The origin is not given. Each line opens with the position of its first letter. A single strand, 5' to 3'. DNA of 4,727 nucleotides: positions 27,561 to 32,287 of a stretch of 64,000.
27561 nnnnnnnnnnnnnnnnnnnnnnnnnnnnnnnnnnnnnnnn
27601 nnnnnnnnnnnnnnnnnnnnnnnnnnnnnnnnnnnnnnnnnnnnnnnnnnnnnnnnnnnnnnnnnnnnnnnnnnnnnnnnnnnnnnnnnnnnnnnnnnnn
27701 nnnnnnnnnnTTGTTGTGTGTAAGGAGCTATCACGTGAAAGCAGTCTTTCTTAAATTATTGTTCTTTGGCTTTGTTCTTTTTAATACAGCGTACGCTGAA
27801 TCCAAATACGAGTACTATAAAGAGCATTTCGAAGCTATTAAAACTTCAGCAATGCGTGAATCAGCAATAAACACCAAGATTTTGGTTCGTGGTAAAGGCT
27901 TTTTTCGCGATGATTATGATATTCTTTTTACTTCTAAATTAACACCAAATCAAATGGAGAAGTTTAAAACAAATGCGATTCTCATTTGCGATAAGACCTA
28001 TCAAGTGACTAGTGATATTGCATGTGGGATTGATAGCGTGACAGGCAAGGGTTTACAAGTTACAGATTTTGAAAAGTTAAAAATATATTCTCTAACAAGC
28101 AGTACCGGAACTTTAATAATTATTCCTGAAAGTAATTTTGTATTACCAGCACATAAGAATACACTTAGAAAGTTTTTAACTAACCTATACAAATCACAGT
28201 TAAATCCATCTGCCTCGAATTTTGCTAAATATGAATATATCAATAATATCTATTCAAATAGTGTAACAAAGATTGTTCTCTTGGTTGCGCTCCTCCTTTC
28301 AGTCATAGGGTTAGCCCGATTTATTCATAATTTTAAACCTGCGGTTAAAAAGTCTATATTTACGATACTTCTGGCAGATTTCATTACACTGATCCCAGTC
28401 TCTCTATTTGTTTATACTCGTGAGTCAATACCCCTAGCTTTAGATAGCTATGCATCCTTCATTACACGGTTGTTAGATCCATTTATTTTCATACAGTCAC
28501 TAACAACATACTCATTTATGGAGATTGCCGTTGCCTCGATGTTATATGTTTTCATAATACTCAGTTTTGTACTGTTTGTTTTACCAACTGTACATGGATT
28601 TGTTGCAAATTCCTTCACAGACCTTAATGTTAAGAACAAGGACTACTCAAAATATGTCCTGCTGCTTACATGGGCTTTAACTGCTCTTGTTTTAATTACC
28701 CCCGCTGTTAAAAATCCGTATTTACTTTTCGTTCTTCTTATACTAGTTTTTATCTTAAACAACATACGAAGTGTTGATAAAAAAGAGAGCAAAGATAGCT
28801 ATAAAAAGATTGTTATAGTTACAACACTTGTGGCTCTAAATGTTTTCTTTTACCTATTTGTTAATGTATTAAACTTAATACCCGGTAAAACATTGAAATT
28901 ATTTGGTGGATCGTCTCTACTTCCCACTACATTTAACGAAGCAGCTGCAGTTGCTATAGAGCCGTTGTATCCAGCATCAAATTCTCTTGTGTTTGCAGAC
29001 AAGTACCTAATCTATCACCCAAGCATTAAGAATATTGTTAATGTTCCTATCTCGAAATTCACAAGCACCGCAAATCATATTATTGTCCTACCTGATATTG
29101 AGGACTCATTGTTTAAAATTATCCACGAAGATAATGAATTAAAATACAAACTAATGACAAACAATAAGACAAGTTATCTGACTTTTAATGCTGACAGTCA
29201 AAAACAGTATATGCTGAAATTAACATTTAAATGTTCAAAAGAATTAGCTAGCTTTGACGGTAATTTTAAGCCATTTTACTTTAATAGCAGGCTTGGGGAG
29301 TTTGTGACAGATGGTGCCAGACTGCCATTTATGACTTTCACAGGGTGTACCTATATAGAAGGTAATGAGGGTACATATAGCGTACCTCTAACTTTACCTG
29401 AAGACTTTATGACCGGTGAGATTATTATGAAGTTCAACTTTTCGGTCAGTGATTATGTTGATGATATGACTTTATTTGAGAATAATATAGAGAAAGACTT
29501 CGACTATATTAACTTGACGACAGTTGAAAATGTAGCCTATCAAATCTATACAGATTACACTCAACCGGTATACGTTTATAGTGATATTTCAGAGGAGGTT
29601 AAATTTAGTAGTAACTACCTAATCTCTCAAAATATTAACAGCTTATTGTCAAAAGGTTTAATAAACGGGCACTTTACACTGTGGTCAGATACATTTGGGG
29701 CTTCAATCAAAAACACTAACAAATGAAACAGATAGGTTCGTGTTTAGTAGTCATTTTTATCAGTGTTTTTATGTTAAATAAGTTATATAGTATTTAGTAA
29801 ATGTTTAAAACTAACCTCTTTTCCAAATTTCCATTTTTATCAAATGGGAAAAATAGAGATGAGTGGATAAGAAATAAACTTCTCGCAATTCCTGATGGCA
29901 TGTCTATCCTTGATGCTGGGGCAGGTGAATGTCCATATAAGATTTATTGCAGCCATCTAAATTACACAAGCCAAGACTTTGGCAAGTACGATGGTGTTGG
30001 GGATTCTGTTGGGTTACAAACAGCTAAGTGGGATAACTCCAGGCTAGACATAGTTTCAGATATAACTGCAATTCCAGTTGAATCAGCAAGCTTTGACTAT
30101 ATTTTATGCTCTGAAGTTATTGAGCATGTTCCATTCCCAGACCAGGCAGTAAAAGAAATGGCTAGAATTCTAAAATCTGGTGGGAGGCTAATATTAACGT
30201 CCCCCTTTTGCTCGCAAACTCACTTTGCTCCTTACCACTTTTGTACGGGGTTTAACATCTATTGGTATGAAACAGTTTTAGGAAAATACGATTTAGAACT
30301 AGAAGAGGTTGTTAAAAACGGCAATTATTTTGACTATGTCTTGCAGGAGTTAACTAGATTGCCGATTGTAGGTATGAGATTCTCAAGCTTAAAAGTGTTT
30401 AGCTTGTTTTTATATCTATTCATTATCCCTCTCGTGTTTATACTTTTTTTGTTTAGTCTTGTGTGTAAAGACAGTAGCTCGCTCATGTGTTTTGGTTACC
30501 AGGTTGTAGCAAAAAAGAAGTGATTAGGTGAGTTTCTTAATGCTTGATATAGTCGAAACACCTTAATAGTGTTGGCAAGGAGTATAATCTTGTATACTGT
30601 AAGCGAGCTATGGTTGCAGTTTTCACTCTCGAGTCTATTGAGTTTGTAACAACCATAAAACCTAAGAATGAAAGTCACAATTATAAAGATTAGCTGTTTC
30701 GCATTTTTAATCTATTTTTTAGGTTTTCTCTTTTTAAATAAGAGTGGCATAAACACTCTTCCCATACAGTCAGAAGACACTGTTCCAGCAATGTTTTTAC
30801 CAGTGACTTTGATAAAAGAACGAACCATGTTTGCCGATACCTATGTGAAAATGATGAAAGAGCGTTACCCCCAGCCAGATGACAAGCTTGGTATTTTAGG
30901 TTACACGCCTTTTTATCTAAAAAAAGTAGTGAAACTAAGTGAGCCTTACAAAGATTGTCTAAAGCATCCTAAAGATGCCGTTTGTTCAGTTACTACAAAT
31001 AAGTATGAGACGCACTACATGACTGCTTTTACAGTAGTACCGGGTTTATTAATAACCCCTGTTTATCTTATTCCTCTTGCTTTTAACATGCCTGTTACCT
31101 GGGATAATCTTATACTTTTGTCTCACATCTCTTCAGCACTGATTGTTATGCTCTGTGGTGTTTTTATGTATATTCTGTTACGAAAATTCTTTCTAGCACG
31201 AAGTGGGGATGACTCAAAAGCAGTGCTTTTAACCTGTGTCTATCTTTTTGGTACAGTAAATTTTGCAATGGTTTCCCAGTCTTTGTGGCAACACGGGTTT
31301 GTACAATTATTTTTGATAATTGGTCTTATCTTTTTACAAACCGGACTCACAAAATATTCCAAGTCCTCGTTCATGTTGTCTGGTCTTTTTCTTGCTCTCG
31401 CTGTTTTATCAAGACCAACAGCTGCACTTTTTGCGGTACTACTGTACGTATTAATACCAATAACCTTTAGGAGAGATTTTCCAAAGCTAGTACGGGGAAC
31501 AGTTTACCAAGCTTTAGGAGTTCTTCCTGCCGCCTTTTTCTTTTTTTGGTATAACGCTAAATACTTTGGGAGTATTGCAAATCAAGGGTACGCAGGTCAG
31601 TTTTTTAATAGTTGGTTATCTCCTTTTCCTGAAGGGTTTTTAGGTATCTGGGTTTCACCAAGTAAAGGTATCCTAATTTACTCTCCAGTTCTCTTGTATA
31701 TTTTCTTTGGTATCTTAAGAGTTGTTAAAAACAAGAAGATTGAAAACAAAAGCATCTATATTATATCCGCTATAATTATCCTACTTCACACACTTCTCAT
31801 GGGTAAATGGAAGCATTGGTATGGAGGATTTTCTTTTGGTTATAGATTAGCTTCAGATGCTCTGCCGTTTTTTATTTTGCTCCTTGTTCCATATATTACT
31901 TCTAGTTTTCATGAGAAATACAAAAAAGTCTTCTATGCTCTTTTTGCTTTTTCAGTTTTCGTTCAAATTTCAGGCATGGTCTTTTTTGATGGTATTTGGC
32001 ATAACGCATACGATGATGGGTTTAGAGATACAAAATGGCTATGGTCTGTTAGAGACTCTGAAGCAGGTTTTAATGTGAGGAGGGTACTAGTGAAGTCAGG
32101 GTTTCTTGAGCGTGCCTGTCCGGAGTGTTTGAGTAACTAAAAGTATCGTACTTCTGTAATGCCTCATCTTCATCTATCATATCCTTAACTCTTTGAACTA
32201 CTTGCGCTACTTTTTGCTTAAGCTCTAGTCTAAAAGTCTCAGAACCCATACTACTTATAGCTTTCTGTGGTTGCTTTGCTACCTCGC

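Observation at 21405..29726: Translationally coupled operon of five consecutive membrane proteins including two tandem 700-aa paralogues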

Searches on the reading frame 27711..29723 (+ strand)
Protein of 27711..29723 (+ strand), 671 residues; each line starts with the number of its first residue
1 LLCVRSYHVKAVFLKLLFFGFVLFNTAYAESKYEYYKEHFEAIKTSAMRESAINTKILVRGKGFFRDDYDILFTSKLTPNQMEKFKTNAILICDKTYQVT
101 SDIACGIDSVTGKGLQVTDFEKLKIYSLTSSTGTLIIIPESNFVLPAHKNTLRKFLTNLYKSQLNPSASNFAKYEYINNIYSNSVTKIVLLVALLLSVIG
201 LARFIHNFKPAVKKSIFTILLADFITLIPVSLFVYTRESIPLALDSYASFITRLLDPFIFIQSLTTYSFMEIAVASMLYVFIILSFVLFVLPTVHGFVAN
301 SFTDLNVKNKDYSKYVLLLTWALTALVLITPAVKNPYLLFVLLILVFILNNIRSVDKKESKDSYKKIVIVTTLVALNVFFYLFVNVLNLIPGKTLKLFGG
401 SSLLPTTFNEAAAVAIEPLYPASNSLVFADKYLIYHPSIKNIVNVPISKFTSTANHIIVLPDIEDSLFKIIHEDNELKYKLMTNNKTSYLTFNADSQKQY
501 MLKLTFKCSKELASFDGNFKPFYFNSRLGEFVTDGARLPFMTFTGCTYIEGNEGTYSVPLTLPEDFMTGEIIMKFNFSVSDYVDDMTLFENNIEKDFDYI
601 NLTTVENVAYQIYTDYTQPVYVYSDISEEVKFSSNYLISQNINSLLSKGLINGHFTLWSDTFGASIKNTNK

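Call 5: search_protein_families(library=pfam, proteins=[window:27711-29723:+], max_evalue=1)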
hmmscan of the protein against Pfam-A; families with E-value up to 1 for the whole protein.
window:27711-29723:+ (671 aa): 1 family
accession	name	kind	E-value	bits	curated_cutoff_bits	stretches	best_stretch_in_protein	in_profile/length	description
PF14256.11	YwiC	-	0.37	11.5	25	1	286-376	28-121/126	YwiC-like protein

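Call 6: search_protein_families(library=ncbifam, proteins=[window:27711-29723:+], max_evalue=1)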
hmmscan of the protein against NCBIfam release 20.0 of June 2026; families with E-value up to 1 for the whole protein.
window:27711-29723:+ (671 aa): 0 families

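Call 35: find_homologous_proteins(query=window:27735-29723:+)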
Query window:27735-29723:+ (663 aa): 1 proteins with E <= 0.001 among 8000 candidates.
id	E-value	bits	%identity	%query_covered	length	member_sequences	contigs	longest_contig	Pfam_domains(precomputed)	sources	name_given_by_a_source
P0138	0.0e+0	1438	100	100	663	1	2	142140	-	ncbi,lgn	-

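Call 43: search_solved_structures(query=A3, max_evalue=10)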
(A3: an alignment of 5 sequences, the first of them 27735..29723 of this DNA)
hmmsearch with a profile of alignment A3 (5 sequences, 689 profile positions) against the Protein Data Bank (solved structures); distinct sequences matched with E-value up to 10: 0.

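Call 45: search_protein_families(library=pfam, alignment_id=A3, max_evalue=1)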
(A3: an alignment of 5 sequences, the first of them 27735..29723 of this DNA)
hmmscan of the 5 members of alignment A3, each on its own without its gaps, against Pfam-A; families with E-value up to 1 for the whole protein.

A. member 1, window:27735-29723:+ (663 aa): 1 family
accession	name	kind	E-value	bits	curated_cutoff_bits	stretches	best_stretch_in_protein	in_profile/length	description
PF14256.11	YwiC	-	0.38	11.4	25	1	278-368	28-121/126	YwiC-like protein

B. families by the number of members that match (of 5 scanned): 1 family
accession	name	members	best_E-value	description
PF14256.11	YwiC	1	0.38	YwiC-like protein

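Call 59: search_protein_representatives(protein=window:27735-29723:+)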
Query: 663 residues. Proteins with E-value up to 0.001 (for the whole library): 27; up to 1e-10: 8; up to 1e-30: 3. The best 27 are listed.
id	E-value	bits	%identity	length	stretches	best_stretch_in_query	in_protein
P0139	7.7e-119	414.7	99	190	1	474-663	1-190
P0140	2.9e-57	211.3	25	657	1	8-660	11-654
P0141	3.1e-55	204.6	25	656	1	9-661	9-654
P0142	3.7e-14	69.0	27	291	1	407-658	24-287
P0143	1.0e-13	67.5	26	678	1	58-660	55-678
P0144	3.8e-13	65.6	25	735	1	60-660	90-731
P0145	1.7e-11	60.2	26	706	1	6-660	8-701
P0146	9.9e-11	57.6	24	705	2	198-662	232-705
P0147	4.0e-10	55.6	24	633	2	208-651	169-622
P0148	4.8e-09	52.1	31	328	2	411-539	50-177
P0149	8.0e-09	51.4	26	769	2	278-660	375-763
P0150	8.8e-09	51.2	24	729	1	219-653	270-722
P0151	4.1e-08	49.0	25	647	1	11-657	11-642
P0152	1.8e-07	46.9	26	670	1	25-651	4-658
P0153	5.2e-07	45.4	26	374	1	319-654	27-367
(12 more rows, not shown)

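Call 61: search_solved_structures(query=A5, max_evalue=10)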
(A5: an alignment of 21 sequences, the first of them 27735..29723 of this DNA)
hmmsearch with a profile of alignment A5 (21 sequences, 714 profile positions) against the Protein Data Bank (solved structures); distinct sequences matched with E-value up to 10: 2.
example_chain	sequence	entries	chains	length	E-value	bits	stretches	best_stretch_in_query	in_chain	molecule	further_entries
7zc6_D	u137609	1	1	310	0.77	11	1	327-395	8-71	RnfD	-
6b87_A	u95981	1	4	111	2.8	9.1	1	189-263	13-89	TMHC2_E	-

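Call 62: search_protein_families(library=pfam, alignment_id=A5, max_evalue=0.1)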
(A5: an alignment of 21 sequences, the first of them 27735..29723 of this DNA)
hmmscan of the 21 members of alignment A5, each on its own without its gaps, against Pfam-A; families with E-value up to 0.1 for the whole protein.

A. member 1, window:27735-29723:+ (663 aa): 0 families

B. families by the number of members that match (of 21 scanned): 3 families
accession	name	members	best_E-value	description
PF03030.21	H_PPase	1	0.028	Inorganic H+ pyrophosphatase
PF18662.7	HTH_56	1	0.054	Cch helix turn helix domain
PF07850.20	Renin_r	1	0.075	Renin receptor-like transmembrane spanning segment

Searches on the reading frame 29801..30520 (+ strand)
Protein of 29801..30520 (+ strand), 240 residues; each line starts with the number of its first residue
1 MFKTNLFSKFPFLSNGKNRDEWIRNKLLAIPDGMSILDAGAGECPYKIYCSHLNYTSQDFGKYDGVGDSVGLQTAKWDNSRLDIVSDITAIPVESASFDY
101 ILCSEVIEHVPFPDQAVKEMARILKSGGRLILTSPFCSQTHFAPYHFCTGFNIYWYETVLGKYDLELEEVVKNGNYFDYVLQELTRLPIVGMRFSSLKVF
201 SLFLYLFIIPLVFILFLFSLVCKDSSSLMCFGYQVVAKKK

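Call 5: search_protein_families(library=pfam, proteins=[window:29801-30520:+], max_evalue=1)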
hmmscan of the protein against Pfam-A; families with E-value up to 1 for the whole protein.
window:29801-30520:+ (240 aa): 12 families
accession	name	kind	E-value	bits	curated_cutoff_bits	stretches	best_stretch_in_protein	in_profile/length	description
PF08241.18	Methyltransf_11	-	1e-13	52.1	21.2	1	74-132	33-95/95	Methyltransferase domain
PF13847.12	Methyltransf_31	-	1.8e-11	44.4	27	1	33-162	4-135/145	Methyltransferase domain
PF13489.12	Methyltransf_23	-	7.4e-11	42.5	27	1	25-135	14-119/164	Methyltransferase domain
PF13649.12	Methyltransf_25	-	9.1e-08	33.1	27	1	84-128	51-97/97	Methyltransferase domain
PF08242.18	Methyltransf_12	-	4.6e-07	30.9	30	1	90-130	64-98/98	Methyltransferase domain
PF20922.3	Anamorsin_N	-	4.4e-05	23.7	27.1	1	82-139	36-94/163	Anamorsin, N-terminal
PF01209.24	Ubie_methyltran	-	0.00069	19.5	20.1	1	85-133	104-152/233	ubiE/COQ5 methyltransferase family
PF05148.21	Methyltransf_8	-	0.022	15.1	27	1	84-139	109-166/219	Hypothetical methyltransferase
PF07021.18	MetW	-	0.092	12.8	21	1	93-133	71-108/193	Methionine biosynthesis protein MetW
PF03141.22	Methyltransf_29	-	0.14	11.1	23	1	90-138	174-223/506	Putative S-adenosyl-L-methionine-dependent methyltransferase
PF24313.1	Paratox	-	0.16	12.1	27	0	170-182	24-36/59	Paratox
PF12369.13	GnHR_trans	-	0.18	12.7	22.1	1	95-113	49-67/68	Gonadotropin hormone receptor transmembrane region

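Call 6: search_protein_families(library=ncbifam, proteins=[window:29801-30520:+], max_evalue=1)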
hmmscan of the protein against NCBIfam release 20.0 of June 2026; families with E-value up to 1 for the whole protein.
window:29801-30520:+ (240 aa): 27 families (the best 25 are shown)
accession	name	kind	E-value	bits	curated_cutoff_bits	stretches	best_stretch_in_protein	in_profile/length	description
NF045667.1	MTase_DVU1556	equivalog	5.3e-09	35.8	155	1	27-133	17-120/213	DVU_1556 family methyltransferase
TIGR01983.1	UbiG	equivalog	8.3e-08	31.8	102.95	1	32-133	49-152/228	bifunctional 2-polyprenyl-6-hydroxyphenol methylase/3-demethylubiquinol 3-O-methyltransferase UbiG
TIGR04345.1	ovoA_Cterm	equivalog_domain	2.6e-06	27.1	170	1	70-145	104-182/242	putative 4-mercaptohistidine N1-methyltransferase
TIGR02072.1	BioC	equivalog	5.2e-06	26.4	184.95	1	34-134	36-134/244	malonyl-ACP O-methyltransferase BioC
NF008823.0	PRK11873.1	subfamily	5.7e-06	26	263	1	86-132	135-181/272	arsenite methyltransferase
NF041675.1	sarc_dimgly_tmase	equivalog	2.6e-05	24.3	550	1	88-137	125-174/278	sarcosine/dimethylglycine N-methyltransferase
NF047649.1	MTase_UXPK_star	exception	2.6e-05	23.4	460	1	73-133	123-182/283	methyltransferase/UXPK-star double selenoprotein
NF001241.0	PRK00216.1-2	equivalog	3.7e-05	23.5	327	1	69-134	82-149/231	demethylmenaquinone methyltransferase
NF001243.0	PRK00216.1-4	equivalog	5.7e-05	22.6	235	1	83-143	101-160/237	demethylmenaquinone methyltransferase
NF041536.1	ArsM_DUF2284_UU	exception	6e-05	21.6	575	1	85-138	133-186/459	arsenite methyltransferase/DUF2284 domain selenoprotein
NF041537.1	ArsM_AhpD_UU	exception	7e-05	21.8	510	1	31-133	75-181/345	arsenite methyltransferase/AhpD domain selenoprotein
TIGR01934.1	MenG_MenH_UbiE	subfamily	7.2e-05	22.2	158.35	1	84-134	93-143/223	ubiquinone/menaquinone biosynthesis methyltransferase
NF001242.0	PRK00216.1-3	equivalog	8.9e-05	22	351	1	86-132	129-175/258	bifunctional demethylmenaquinone methyltransferase/2-methoxy-6-polyprenyl-1,4-benzoquinol methylase UbiE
TIGR02752.1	MenG_heptapren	equivalog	0.00017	21.2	419.85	1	27-145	40-160/231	demethylmenaquinone methyltransferase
NF001240.0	PRK00216.1-1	equivalog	0.00027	20.1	378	1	85-132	121-168/251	bifunctional demethylmenaquinone methyltransferase/2-methoxy-6-polyprenyl-1,4-benzoquinol methylase UbiE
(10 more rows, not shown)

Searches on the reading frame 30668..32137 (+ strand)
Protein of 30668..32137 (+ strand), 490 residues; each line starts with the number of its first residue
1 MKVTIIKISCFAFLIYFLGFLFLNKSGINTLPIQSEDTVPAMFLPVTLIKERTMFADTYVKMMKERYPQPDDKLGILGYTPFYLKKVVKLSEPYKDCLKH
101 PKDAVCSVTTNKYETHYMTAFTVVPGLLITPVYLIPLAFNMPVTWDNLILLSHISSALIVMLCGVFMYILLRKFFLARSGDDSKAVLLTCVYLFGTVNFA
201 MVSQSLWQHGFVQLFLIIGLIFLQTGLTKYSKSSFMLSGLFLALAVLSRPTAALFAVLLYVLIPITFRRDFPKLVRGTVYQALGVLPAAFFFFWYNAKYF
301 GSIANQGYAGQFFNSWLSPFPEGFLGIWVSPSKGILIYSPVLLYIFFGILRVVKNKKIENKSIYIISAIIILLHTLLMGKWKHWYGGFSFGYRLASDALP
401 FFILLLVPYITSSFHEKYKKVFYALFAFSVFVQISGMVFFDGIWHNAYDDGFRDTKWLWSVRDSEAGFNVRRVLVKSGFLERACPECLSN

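Call 5: search_protein_families(library=pfam, proteins=[window:30668-32137:+], max_evalue=1)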
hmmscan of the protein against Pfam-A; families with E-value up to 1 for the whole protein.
window:30668-32137:+ (490 aa): 1 family
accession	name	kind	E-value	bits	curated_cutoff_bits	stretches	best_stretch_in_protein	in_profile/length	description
PF13231.12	PMT_2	-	2.9e-05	24.8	26.1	1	154-274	26-145/160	Dolichyl-phosphate-mannose-protein mannosyltransferase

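Call 6: search_protein_families(library=ncbifam, proteins=[window:30668-32137:+], max_evalue=1)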
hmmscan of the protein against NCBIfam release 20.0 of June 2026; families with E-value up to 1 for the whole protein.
window:30668-32137:+ (490 aa): 1 family
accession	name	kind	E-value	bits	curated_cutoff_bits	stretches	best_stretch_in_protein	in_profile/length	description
NF047440.1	LA3751_2_3_fam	subfamily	4.1e-16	58.9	200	1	158-441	103-390/460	LA_3751/LA_3752 family putative glycosyltransferase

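Call 55: search_solved_structures(query=window:30668-32137:+, max_evalue=1)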
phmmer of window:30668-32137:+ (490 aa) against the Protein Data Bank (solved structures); distinct sequences matched with E-value up to 1: 0.
